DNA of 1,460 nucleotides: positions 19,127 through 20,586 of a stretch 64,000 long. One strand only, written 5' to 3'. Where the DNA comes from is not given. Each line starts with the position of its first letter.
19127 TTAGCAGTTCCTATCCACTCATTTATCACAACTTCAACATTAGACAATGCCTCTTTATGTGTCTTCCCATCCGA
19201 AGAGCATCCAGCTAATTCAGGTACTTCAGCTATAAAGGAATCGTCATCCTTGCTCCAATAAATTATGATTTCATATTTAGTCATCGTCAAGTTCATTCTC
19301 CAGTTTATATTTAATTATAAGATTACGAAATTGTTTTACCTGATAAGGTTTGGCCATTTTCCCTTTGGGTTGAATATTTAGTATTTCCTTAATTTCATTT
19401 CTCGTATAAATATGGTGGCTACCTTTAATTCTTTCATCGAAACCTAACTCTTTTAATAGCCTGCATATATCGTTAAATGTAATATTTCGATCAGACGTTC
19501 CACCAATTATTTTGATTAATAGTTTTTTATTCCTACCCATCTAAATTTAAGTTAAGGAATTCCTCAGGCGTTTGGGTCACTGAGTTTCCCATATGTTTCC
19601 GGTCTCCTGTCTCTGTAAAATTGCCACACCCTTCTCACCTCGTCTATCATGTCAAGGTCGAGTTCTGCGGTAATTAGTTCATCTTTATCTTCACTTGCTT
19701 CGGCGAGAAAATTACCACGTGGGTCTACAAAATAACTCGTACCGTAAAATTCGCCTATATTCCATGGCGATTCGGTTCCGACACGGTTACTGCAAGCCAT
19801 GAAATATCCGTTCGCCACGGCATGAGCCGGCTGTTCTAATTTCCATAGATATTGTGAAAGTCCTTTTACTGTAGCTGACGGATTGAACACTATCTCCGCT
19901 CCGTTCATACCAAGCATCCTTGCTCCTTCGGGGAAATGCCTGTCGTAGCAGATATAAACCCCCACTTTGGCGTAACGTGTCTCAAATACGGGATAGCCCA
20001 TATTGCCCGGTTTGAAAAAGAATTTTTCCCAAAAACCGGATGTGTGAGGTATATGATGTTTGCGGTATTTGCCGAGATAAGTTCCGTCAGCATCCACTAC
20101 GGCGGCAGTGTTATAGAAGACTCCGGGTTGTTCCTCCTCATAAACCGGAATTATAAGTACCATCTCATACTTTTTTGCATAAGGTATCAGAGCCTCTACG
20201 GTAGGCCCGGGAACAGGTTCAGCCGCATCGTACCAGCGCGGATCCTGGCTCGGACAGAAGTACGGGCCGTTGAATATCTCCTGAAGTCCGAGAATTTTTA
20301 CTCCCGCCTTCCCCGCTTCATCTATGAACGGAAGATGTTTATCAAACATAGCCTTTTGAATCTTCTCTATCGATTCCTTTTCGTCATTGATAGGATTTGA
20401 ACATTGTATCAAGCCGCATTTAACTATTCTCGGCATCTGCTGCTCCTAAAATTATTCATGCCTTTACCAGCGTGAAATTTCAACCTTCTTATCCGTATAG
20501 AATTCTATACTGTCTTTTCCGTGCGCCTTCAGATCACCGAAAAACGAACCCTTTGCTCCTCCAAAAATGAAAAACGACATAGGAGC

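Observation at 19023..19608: Promoterless hicAB cassette dropped into an overlapping stop/start junction of a catabolic operon, bracketed by a perfect 45-bp direct repeat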

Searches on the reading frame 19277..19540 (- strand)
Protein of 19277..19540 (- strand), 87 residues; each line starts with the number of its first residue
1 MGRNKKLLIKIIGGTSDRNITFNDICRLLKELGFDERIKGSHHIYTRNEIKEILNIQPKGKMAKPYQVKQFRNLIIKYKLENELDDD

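Call 4: search_protein_families(library=pfam, proteins=[window:19277-19540:-])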
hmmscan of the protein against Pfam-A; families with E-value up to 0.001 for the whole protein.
window:19277-19540:- (87 aa): 1 family
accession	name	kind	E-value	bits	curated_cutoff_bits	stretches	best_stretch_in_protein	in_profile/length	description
PF07927.17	HicA_toxin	-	1.6e-09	38.2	27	1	23-71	2-52/58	HicA toxin of bacterial toxin-antitoxin,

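Call 15: find_encoding_contigs(protein=window:19277-19540:-, flank=4000, max_places=10)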
Protein window:19277-19540:- (87 aa): 7 contigs read that carry it; 7 places shown.
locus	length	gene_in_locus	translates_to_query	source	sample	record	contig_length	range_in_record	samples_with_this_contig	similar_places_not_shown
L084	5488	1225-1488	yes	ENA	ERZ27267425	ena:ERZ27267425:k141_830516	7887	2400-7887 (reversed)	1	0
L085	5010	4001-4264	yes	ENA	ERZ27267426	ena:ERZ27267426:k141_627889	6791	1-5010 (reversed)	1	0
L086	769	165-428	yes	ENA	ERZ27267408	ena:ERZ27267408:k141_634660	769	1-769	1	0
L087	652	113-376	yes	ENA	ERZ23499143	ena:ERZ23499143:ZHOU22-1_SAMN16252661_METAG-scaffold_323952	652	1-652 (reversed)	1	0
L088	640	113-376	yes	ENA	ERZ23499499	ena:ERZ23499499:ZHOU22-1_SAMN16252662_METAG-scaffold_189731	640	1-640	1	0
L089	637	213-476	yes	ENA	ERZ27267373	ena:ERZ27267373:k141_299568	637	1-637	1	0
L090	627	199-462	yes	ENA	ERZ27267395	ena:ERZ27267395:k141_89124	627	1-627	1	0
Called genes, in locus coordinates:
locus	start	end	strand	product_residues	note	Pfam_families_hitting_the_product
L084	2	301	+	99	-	?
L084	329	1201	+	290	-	PF00795:CN_hydrolase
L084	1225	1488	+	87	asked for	PF07927:HicA_toxin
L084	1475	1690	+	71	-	PF21748:UPF0150, PF15919:HicB_lk_antitox (weak)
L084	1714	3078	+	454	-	PF00202:Aminotran_3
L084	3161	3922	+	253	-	-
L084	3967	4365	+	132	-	PF07681:DoxX, PF05514:HR_lesion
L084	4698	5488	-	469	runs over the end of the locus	PF00860:Xan_ur_permease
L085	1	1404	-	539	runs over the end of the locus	-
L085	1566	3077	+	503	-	PF00171:Aldedh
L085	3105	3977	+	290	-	PF00795:CN_hydrolase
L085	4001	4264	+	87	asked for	PF07927:HicA_toxin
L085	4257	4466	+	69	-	PF21748:UPF0150, PF15919:HicB_lk_antitox (weak)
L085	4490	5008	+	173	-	?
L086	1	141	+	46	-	?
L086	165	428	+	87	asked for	PF07927:HicA_toxin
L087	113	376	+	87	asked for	PF07927:HicA_toxin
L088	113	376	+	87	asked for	PF07927:HicA_toxin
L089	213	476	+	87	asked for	PF07927:HicA_toxin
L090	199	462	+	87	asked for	PF07927:HicA_toxin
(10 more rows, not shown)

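Call 18: find_homologous_proteins(query=window:19277-19540:-, max_evalue=0.00001)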
Query window:19277-19540:- (87 aa): 984 proteins with E <= 0.00001 among 988 candidates; the best 120 are listed.
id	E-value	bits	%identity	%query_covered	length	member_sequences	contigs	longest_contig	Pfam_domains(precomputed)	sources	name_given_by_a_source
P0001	1.4e-50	186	100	100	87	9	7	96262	PF07927.18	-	-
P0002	4.6e-50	185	99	100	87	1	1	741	PF07927.18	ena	-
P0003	2.5e-48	179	98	100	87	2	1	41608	PF07927.18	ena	-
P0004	5.9e-46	171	92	100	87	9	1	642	PF07927.18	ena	-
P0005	3.1e-31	125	69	92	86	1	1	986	PF07927.18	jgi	jgi:hypothetical protein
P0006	4.2e-30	121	69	92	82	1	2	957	PF07927.18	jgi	-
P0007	5.6e-30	121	66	100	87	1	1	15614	PF07927.18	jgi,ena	-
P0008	5.7e-30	121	65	95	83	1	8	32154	PF07927.18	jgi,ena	-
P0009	6.9e-30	120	69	92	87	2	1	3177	PF07927.18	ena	-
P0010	8.4e-30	120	67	91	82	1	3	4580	PF07927.18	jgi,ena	-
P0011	9.0e-30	120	68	92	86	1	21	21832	PF07927.18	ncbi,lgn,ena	-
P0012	9.0e-30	120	69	95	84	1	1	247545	PF07927.18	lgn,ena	-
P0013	9.5e-30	120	66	100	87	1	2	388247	PF07927.18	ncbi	-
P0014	9.7e-30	120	64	95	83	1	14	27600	PF07927.18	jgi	jgi:predicted RNA binding protein YcfA (HicA-like mRNA interferase family)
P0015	1.0e-29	120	65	95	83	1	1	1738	PF07927.18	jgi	-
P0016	1.1e-29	120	70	87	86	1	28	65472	PF07927.18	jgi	-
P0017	1.5e-29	119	66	100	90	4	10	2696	PF07927.18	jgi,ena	-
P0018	1.7e-29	119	64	100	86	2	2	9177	PF07927.18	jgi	-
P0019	1.7e-29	119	66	92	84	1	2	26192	PF07927.18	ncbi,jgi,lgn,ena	-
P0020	1.8e-29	119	68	91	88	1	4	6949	PF07927.18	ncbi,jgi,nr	ncbi:MAG: type II toxin-antitoxin system HicA family toxin [Nitrospira sp.]|nr:type II toxin-antitox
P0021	2.0e-29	119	68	87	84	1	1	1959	PF07927.18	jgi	-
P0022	3.9e-29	118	65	95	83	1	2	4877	PF07927.18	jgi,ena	-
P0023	4.7e-29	118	70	92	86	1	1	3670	PF07927.18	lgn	-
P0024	4.7e-29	118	61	98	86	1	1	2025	PF07927.18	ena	-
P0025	5.7e-29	117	66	92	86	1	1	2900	PF07927.18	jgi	jgi:predicted RNA binding protein YcfA (HicA-like mRNA interferase family)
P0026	5.8e-29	117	68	92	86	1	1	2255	PF07927.18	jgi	jgi:predicted RNA binding protein YcfA (HicA-like mRNA interferase family)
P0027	5.9e-29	117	64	95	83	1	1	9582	PF07927.18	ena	-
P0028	9.9e-29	117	64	98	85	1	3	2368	PF07927.18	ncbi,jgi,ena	-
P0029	1.0e-28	116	60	100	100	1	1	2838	PF07927.18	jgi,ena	-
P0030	1.1e-28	116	62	98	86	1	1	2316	PF07927.18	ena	-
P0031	1.1e-28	116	66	92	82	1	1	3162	PF07927.18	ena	-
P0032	1.1e-28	116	66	92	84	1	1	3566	PF07927.18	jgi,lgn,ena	-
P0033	1.3e-28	116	64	92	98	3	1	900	PF07927.18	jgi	jgi:predicted RNA binding protein YcfA (HicA-like mRNA interferase family)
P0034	1.5e-28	116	62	98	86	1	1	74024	PF07927.18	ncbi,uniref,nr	ncbi:type II toxin-antitoxin system HicA family toxin [Herbivorax sp. ANBcel31]|uniref:type II toxin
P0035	1.5e-28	116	66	92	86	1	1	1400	PF07927.18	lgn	-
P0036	1.6e-28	116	65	97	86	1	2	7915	PF07927.18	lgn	-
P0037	2.2e-28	115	65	93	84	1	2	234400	PF07927.18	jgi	-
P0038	2.4e-28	115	64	99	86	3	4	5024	PF07927.18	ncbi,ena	-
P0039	2.5e-28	115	65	95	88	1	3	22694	PF07927.18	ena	-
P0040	2.7e-28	115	62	97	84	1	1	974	PF07927.18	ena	-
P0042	2.7e-28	115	63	92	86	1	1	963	PF07927.18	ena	-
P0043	2.7e-28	115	65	99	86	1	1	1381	PF07927.18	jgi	jgi:hypothetical protein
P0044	2.9e-28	115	64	98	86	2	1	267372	PF07927.18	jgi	jgi:predicted RNA binding protein YcfA (HicA-like mRNA interferase family)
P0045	3.1e-28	115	62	98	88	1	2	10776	PF07927.18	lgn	-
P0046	3.6e-28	115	65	92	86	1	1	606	PF07927.18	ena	-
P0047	4.0e-28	115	65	92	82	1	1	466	PF07927.18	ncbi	-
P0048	4.1e-28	115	65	92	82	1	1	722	PF07927.18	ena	-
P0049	7.0e-28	114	64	92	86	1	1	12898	PF07927.18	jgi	jgi:predicted RNA binding protein YcfA (HicA-like mRNA interferase family)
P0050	7.7e-28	114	64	95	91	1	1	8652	PF07927.18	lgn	-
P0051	8.8e-28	114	65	92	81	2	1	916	PF07927.18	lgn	-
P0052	9.4e-28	113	62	98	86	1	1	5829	PF07927.18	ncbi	-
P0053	1.0e-27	113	66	92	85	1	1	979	PF07927.18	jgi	-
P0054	1.1e-27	113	63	99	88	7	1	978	PF07927.18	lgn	-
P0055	1.3e-27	113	59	99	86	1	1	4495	PF07927.18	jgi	-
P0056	1.3e-27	113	61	98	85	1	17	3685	PF07927.18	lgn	-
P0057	1.4e-27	113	65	92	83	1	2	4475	PF07927.18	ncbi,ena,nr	ncbi:type II toxin-antitoxin system HicA family toxin [bacterium]|nr:type II toxin-antitoxin system 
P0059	1.5e-27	113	64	92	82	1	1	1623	PF07927.18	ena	-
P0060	1.5e-27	113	65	92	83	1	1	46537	PF07927.18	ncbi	-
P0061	2.2e-27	112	64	92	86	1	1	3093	PF07927.18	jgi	jgi:predicted RNA binding protein YcfA (HicA-like mRNA interferase family)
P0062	2.2e-27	112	64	92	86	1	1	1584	PF07927.18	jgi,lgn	jgi:predicted RNA binding protein YcfA (HicA-like mRNA interferase family)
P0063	2.3e-27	112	64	95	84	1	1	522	PF07927.18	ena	-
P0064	2.4e-27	112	61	98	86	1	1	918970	PF07927.18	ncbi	ncbi:UNVERIFIED_CONTAM: hypothetical protein Cloal_3656 [Acetivibrio alkalicellulosi]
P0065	2.6e-27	112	65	95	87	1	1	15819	PF07927.18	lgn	-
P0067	3.1e-27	112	66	92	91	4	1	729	PF07927.18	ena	-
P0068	3.6e-27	112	63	92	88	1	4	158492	PF07927.18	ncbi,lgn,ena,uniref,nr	ncbi:type II toxin-antitoxin system HicA family toxin [Lyngbya aestuarii]|uniref:type II toxin-antit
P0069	3.7e-27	112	61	98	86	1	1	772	PF07927.18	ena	-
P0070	3.7e-27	112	64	95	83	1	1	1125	PF07927.18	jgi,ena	-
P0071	4.0e-27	111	64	95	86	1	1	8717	PF07927.18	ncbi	ncbi:MAG TPA: type II toxin-antitoxin system HicA family toxin [Bacteroidota bacterium]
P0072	4.2e-27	111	60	95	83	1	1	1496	PF07927.18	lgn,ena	-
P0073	4.2e-27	111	59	99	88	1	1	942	PF07927.18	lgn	-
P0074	4.4e-27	111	59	98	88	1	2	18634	PF07927.18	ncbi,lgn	ncbi:MAG: type II toxin-antitoxin system HicA family toxin [Spirochaetota bacterium]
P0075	4.4e-27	111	65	86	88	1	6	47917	PF07927.18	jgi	-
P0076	4.6e-27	111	64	98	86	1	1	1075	PF07927.18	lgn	-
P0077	4.9e-27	111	69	80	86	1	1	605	PF07927.18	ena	-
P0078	5.1e-27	111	67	87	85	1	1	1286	PF07927.18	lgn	-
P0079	5.2e-27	111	64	92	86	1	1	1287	PF07927.18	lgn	-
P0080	7.1e-27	111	59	99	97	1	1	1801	PF07927.18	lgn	-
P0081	8.7e-27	110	62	94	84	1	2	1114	PF07927.18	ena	-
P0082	9.3e-27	110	64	92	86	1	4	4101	PF07927.18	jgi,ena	jgi:predicted RNA binding protein YcfA (HicA-like mRNA interferase family)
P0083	9.6e-27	110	63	92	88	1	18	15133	PF07927.18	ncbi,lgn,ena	ncbi:MAG: type II toxin-antitoxin system HicA family toxin [Limnoraphis robusta]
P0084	9.8e-27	110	63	100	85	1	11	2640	PF07927.18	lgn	-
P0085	9.9e-27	110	63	92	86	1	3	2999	PF07927.18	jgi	jgi:predicted RNA binding protein YcfA (HicA-like mRNA interferase family)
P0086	1.0e-26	110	61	94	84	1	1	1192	PF07927.18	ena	-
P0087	1.1e-26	110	62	98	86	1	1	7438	PF07927.18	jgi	jgi:hypothetical protein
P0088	1.1e-26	110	61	98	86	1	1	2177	PF07927.18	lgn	-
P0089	1.1e-26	110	64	92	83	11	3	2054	PF07927.18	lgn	-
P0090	1.1e-26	110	64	92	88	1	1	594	PF07927.18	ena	-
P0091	1.2e-26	110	63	99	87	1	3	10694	PF07927.18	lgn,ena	-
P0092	1.2e-26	110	62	94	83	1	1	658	PF07927.18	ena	-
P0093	1.3e-26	110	60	98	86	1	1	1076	PF07927.18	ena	-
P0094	1.3e-26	110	63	92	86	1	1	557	PF07927.18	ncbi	-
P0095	1.3e-26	110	63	82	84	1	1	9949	PF07927.18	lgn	-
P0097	1.6e-26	110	62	93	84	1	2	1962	PF07927.18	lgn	-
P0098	1.6e-26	109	62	94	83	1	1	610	PF07927.18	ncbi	-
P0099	1.6e-26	109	60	92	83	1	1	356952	PF07927.18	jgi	jgi:hypothetical protein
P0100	1.6e-26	109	65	93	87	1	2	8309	PF07927.18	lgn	-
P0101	1.7e-26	109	63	92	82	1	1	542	PF07927.18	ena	-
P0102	1.7e-26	109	63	92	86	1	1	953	PF07927.18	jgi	-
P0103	1.7e-26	109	63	90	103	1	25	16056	PF07927.18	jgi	jgi:predicted RNA binding protein YcfA (HicA-like mRNA interferase family)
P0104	1.7e-26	109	65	92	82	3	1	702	PF07927.18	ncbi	-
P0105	1.8e-26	109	63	92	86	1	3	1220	PF07927.18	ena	-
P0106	1.8e-26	109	66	95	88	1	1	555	PF07927.18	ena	-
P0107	1.9e-26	109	61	92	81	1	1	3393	PF07927.18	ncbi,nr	ncbi:MAG: type II toxin-antitoxin system HicA family toxin [Ignavibacteriales bacterium]|nr:type II 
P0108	1.9e-26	109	63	94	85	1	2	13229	PF07927.18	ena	-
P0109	2.0e-26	109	63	92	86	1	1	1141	PF07927.18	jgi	-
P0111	2.2e-26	109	62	100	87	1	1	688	PF07927.18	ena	-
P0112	2.2e-26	109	65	92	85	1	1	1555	PF07927.18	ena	-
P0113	2.3e-26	109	63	92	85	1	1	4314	PF07927.18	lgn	-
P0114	2.3e-26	109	62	95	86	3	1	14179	PF07927.18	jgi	-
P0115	2.3e-26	109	66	92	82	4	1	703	PF07927.18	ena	-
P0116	2.3e-26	109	61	94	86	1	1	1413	PF07927.18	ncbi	-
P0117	2.4e-26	109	61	100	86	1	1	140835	PF07927.18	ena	-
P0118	2.4e-26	109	63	100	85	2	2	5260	PF07927.18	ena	-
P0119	2.5e-26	109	63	92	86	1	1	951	PF07927.18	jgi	jgi:virulence-associated protein VapD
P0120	2.7e-26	109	62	99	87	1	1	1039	PF07927.18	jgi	jgi:predicted RNA binding protein YcfA (HicA-like mRNA interferase family)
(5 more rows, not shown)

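Call 20: find_encoding_contigs(protein=P0003, flank=4000, max_places=6)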
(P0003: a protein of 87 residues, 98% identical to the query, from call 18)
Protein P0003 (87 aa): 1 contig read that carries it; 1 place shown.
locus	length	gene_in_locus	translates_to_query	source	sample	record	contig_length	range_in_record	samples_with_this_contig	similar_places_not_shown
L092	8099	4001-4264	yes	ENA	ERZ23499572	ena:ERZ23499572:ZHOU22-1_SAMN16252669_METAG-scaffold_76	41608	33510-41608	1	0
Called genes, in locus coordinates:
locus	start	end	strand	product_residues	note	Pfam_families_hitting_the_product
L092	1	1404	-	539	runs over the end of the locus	-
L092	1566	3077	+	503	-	PF00171:Aldedh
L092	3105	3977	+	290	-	PF00795:CN_hydrolase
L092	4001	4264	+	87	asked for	PF07927:HicA_toxin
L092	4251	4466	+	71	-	PF21748:UPF0150, PF15919:HicB_lk_antitox (weak)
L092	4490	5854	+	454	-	PF00202:Aminotran_3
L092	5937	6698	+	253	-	-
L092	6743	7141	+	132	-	PF07681:DoxX, PF05514:HR_lesion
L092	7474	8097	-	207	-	?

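Call 21: find_encoding_contigs(protein=P0004, flank=4000, max_places=6)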
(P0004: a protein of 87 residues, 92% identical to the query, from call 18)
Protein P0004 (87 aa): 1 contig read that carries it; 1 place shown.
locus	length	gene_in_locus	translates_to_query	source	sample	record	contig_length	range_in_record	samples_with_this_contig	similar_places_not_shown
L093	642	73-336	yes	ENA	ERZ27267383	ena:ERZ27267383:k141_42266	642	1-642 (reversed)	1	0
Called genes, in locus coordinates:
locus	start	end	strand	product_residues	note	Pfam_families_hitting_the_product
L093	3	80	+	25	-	?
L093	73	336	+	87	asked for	PF07927:HicA_toxin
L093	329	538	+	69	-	PF21748:UPF0150, PF15919:HicB_lk_antitox (weak)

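Call 27: find_encoding_contigs(protein=P0002, flank=4000, max_places=10)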
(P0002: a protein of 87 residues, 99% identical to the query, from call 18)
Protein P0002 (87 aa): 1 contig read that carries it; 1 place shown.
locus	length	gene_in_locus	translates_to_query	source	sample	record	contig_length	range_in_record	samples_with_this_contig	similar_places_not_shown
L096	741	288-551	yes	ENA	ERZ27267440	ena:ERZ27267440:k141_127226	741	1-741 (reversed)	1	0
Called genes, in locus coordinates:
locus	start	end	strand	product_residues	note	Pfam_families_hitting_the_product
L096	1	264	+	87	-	?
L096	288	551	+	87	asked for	PF07927:HicA_toxin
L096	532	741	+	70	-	?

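Call 35: search_protein_families(library=pfam, proteins=[L110:2270-2908:+, L108:3001-3213:+], max_evalue=1)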
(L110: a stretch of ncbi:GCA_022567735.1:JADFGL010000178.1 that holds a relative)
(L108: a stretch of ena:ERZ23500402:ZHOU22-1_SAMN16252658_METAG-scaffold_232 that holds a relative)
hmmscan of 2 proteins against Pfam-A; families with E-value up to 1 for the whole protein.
L110:2270-2908:+ (212 aa): 2 families
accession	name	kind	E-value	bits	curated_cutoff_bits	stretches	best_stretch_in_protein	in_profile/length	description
PF01797.21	Y1_Tnp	-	2.7e-06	27.9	23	1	37-122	5-88/121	Transposase IS200 like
PF22397.2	NADAR-DarT1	-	0.0014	18.6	27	1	35-139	91-199/212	DarT1-associated NADAR antitoxin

L108:3001-3213:+ (70 aa): 3 families
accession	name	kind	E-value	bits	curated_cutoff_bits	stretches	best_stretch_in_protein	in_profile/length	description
PF15919.11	HicB_lk_antitox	-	2e-08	34.8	27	1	5-64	1-59/123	HicB_like antitoxin of bacterial toxin-antitoxin system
PF21748.3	UPF0150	-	2.7e-08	34.1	27.3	1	13-57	16-60/64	UPF0150-like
PF24113.1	DUF7387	-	0.016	16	27.9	1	4-47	10-52/85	Family of unknown function (DUF7387)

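Call 36: search_protein_families(library=ncbifam, proteins=[L110:2270-2908:+], max_evalue=1)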
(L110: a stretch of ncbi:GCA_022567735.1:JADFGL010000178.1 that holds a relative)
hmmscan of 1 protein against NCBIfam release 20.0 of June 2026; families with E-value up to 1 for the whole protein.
L110:2270-2908:+ (212 aa): 2 families
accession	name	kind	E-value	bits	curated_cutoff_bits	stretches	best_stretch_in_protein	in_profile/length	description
NF047646.1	REP_Tyr_transpos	equivalog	2.1e-28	99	80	1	31-180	4-145/146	REP-associated tyrosine transposase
NF033573.1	transpos_IS200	equivalog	0.0025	18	55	1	56-121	29-93/126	IS200/IS605 family transposase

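Call 73: find_related_loci(query=window:19277-19540:-, collection=viral_contigs, flank=3000)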
Query window:19277-19540:- (87 aa) in viral_contigs; peptide patterns used: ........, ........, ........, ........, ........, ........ (x = any residue, [..] = any of these).
600 stretches matched a pattern (row limit reached: there are more); 2 encode a relative of the query (tblastn E <= 1e-3); 2 distinct loci.
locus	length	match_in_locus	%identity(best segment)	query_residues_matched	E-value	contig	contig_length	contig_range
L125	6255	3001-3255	55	1-85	2e-28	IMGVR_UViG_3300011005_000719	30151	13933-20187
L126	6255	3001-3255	55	1-85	2e-28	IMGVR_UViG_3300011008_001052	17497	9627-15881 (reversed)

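Call 74: search_solved_structures(query=window:19277-19540:-, max_evalue=0.01, show_alignments=1)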
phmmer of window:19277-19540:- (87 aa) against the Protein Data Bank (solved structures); distinct sequences matched with E-value up to 0.01: 0.

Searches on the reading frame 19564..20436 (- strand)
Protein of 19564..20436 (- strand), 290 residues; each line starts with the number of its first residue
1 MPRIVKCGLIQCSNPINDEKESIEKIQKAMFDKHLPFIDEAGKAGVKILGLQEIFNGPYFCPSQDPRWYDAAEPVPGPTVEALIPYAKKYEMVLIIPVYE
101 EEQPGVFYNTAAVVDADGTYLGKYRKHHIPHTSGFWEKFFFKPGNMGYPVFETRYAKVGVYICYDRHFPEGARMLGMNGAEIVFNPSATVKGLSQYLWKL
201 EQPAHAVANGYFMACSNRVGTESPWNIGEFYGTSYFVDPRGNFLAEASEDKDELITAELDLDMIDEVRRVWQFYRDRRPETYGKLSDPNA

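Call 4: search_protein_families(library=pfam, proteins=[window:19564-20436:-])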
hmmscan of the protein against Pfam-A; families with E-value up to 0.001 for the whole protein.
window:19564-20436:- (290 aa): 1 family
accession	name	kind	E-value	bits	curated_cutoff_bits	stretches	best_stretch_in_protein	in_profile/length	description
PF00795.27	CN_hydrolase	-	8.3e-65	219.1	23.2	1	28-269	15-256/256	Carbon-nitrogen hydrolase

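Call 8: find_related_loci(query=window:19564-20436:-, collection=genome_contigs, flank=4000)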
Query window:19564-20436:- (290 aa) in genome_contigs; peptide patterns used: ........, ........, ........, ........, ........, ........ (x = any residue, [..] = any of these).
600 stretches matched a pattern (row limit reached: there are more); 595 encode a relative of the query (tblastn E <= 1e-3); the best 80 are kept; 80 distinct loci.
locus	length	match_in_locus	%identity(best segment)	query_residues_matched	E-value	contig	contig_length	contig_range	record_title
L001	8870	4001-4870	96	1-290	0e+0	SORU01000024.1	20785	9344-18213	Candidatus Marinimicrobia bacterium MT.SAG.2 2547280584, whole genome shotgun sequence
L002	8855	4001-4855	83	1-285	3e-168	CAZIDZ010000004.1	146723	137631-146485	MAG TPA_asm: uncultured bacterium isolate SRP214966_co4_367 genome assembly, contig: NODE_10_length_146723_cov_17.394265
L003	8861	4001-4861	78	1-287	3e-166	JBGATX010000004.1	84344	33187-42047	MAG: Planctomycetota bacterium isolate MAG_AAO_H10.88 AAOH10-88_opera_contig_1414, whole genome shotgun sequence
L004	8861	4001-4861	79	1-287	9e-163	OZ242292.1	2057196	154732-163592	MAG: Gammaproteobacteria bacterium isolate 13319ae3-e76e-4669-b7a5-ae4f3a40b50a genome assembly, chromosome: 1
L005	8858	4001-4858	78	1-286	3e-160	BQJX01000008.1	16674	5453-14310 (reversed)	MAG: Gemmatimonadota bacterium DHS20C21 DNA, sequence008, whole genome shotgun sequence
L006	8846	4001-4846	79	1-282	5e-160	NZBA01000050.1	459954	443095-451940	MAG: Planctomycetota bacterium isolate ARS15 MHASMcontig_401295, whole genome shotgun sequence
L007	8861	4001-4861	77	1-287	8e-160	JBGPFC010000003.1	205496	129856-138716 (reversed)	MAG: Candidatus Eisenbacteria bacterium isolate OBJ_0618_7090110_76 k141_10400877_length_205496_cov_24.0082, whole genom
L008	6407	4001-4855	77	1-285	1e-159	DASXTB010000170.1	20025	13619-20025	MAG TPA_asm: Acidobacteriota bacterium isolate SMAG_U4681 k141_60370, whole genome shotgun sequence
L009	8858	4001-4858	78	1-286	2e-159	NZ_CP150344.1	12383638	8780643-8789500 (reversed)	Sorangium sp. So ce513 chromosome, complete genome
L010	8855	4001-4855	78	1-285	2e-159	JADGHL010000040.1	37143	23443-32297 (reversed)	MAG: Myxococcaceae bacterium isolate HOG29 NODE_425_length_37143_cov_21.954271, whole genome shotgun sequence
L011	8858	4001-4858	78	1-286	3e-159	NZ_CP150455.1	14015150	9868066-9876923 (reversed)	Sorangium sp. So ce131 chromosome, complete genome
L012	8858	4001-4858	78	1-286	3e-159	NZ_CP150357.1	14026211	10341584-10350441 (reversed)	Sorangium sp. So ce1078 chromosome, complete genome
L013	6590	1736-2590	77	1-285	3e-159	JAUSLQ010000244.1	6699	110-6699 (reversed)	MAG: Actinomycetota bacterium isolate E19_concoct.bin.17_sub E19_k141_561792, whole genome shotgun sequence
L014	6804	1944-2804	77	1-287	1e-158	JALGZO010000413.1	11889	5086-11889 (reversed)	MAG: bacterium isolate M3-22_Bin_282 M3-22_Bin_282_scaffold_28704, whole genome shotgun sequence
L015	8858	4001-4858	77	1-286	1e-158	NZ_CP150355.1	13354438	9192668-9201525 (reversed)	Sorangium sp. So ce1000 chromosome, complete genome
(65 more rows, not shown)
